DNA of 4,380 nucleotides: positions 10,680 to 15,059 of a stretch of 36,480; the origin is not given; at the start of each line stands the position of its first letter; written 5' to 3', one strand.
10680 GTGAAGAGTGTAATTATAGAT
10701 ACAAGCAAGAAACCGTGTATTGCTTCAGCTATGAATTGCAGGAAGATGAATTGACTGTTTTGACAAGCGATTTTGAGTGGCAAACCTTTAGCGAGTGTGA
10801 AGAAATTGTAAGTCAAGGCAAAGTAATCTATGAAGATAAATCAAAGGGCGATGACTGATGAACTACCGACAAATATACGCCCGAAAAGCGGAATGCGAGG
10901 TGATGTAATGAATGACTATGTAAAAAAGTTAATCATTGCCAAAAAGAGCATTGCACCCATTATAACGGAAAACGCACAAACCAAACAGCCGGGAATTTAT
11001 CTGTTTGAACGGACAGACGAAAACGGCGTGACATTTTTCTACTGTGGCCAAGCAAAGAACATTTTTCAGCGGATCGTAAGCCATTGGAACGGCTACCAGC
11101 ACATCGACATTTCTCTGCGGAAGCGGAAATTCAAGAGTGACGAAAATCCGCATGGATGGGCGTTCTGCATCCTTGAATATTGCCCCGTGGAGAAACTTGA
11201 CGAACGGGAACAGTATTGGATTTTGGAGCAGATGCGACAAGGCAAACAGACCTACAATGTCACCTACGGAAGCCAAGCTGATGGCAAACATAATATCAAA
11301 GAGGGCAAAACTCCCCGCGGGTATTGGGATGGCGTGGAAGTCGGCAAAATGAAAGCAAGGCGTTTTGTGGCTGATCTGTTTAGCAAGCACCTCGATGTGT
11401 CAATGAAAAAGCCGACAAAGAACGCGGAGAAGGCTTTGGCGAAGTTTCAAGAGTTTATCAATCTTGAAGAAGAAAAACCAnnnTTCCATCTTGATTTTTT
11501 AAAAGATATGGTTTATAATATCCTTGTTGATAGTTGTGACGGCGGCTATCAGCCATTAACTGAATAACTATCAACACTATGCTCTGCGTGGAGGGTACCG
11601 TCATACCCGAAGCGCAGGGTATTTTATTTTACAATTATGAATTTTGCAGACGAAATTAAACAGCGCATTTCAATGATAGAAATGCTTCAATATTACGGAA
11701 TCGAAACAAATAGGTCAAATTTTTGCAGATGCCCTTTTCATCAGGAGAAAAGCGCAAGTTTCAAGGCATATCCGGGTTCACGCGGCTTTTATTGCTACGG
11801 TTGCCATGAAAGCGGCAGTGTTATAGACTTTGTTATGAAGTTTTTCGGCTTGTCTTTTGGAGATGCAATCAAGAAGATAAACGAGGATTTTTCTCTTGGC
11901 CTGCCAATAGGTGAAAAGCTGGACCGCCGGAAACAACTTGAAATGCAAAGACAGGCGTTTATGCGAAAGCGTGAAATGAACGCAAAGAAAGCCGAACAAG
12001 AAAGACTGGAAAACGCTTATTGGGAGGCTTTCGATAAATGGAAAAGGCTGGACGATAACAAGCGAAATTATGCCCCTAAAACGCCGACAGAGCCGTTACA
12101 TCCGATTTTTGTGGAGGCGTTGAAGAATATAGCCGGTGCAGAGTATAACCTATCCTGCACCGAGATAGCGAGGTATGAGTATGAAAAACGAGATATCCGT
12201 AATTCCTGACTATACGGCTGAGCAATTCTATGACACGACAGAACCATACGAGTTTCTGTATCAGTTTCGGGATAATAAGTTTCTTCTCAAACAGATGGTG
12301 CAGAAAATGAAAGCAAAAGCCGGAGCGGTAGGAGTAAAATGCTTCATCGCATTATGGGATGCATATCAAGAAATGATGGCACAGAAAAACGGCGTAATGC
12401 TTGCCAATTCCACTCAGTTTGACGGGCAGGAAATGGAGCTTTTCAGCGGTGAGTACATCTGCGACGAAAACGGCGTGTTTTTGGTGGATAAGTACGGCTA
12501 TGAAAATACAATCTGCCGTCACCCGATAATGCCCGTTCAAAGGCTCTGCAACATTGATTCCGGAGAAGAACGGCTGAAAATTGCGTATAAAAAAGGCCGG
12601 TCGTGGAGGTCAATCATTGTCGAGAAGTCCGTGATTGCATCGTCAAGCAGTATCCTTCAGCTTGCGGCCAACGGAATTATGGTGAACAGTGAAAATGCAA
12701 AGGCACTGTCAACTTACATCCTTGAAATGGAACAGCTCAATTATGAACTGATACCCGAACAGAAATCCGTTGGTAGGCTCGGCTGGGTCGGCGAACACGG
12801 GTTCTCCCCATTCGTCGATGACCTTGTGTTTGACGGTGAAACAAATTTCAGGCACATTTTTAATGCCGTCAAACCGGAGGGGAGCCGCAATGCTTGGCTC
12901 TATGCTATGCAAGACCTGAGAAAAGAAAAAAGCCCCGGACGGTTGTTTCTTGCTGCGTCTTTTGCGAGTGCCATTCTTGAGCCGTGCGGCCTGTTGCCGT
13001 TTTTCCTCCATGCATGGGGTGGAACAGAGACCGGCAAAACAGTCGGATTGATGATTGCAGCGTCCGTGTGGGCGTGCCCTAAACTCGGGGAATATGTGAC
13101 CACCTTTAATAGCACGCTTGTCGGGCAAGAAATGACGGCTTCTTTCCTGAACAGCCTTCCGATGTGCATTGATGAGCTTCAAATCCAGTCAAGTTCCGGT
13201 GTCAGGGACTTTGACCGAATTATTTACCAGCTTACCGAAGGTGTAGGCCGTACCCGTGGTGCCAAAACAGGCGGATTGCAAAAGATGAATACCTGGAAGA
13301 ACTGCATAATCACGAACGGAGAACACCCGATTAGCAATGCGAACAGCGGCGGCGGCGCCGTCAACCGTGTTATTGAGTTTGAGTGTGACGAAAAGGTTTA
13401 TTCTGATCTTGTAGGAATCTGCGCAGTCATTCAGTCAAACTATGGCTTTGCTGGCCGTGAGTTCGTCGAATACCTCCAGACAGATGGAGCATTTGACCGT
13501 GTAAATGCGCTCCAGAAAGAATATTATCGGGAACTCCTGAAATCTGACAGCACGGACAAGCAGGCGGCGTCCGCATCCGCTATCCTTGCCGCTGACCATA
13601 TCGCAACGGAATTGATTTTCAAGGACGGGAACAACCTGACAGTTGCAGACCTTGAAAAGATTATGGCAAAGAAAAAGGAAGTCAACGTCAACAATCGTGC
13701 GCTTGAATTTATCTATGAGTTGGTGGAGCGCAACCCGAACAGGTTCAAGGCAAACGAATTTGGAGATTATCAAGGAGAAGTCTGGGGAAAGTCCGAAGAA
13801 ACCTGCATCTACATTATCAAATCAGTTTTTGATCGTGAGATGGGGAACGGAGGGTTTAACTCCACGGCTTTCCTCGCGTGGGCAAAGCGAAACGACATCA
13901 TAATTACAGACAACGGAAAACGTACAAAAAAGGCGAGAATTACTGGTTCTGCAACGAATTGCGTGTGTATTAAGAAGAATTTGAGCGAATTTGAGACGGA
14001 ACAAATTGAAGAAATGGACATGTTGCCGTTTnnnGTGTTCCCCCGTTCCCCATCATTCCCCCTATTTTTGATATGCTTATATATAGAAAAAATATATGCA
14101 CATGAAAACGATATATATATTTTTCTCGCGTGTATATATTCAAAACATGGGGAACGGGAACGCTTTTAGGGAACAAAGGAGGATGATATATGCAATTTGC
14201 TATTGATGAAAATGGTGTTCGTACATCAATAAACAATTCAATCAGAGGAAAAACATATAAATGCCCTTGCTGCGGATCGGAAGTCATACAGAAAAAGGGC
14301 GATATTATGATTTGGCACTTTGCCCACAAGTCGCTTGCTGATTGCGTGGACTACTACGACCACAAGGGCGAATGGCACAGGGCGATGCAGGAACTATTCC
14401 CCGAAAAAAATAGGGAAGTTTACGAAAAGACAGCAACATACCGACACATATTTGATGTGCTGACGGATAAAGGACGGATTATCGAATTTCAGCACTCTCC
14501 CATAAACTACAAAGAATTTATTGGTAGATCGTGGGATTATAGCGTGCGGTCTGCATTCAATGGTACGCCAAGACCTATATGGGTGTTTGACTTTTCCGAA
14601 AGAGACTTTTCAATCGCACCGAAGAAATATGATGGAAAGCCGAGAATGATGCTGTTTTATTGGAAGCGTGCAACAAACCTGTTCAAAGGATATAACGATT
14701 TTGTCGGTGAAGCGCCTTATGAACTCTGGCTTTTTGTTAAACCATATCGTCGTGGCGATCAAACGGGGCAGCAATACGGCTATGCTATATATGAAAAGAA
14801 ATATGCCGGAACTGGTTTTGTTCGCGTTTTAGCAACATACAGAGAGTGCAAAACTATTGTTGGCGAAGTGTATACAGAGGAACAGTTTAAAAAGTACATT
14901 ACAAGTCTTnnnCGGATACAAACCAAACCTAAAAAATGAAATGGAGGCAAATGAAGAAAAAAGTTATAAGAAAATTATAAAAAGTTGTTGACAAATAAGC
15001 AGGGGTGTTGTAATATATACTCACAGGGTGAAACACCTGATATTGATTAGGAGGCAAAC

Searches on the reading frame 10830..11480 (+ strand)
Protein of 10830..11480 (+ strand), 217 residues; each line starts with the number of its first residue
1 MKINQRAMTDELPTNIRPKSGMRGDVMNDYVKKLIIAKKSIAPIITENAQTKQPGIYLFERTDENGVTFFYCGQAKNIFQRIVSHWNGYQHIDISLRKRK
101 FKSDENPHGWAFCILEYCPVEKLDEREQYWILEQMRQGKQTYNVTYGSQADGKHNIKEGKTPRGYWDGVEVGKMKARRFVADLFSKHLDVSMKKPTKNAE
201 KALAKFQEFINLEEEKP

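Call 89: search_protein_families(library=pfam, proteins=[window:10830-11480:+], max_evalue=0.001)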
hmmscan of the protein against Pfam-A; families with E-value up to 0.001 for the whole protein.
window:10830-11480:+ (217 aa): 1 family
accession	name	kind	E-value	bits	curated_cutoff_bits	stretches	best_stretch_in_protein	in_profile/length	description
PF01541.30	GIY-YIG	-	1.4e-06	28.9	22.6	1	54-136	2-74/78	GIY-YIG catalytic domain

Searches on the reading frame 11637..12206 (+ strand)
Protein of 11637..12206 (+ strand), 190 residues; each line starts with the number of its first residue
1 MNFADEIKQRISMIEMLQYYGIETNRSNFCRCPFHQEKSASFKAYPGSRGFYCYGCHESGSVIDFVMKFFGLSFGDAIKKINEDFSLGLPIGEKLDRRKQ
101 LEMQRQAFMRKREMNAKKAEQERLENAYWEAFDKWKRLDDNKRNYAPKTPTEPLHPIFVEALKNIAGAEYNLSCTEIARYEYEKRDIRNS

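Call 89: search_protein_families(library=pfam, proteins=[window:11637-12206:+], max_evalue=0.001)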
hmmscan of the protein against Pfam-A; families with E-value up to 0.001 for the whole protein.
window:11637-12206:+ (190 aa): 1 family
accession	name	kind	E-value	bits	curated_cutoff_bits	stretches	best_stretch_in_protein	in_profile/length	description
PF01807.25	Zn_ribbon_DnaG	-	1.7e-19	69.9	24.9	1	3-89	5-93/98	CHC2 zinc finger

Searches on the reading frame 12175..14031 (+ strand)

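Call 89: search_protein_families(library=pfam, proteins=[window:12175-14031:+], max_evalue=0.001)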
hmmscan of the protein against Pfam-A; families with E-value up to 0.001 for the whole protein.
window:12175-14031:+ (619 aa): 2 families
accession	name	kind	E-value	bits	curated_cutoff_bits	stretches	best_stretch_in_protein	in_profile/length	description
PF06048.17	DUF927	-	1.3e-38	133.7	22.6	1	108-371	19-282/284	Domain of unknown function (DUF927)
PF18662.7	HTH_56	-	3.2e-17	63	26.2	1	505-600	2-107/111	Cch helix turn helix domain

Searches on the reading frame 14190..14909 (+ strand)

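Call 35: search_protein_families(library=phrogs, proteins=[window:14190-14909:+], max_evalue=0.001)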
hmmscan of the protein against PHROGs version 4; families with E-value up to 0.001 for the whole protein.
window:14190-14909:+ (240 aa): 0 families

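Call 89: search_protein_families(library=pfam, proteins=[window:14190-14909:+], max_evalue=0.001)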
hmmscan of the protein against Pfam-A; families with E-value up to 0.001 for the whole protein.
window:14190-14909:+ (240 aa): 1 family
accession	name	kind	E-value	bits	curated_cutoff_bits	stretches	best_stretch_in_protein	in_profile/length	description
PF25164.1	CoiA_N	-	3.3e-14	52.6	26.3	1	18-52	12-47/50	Competence protein CoiA, N-terminal domain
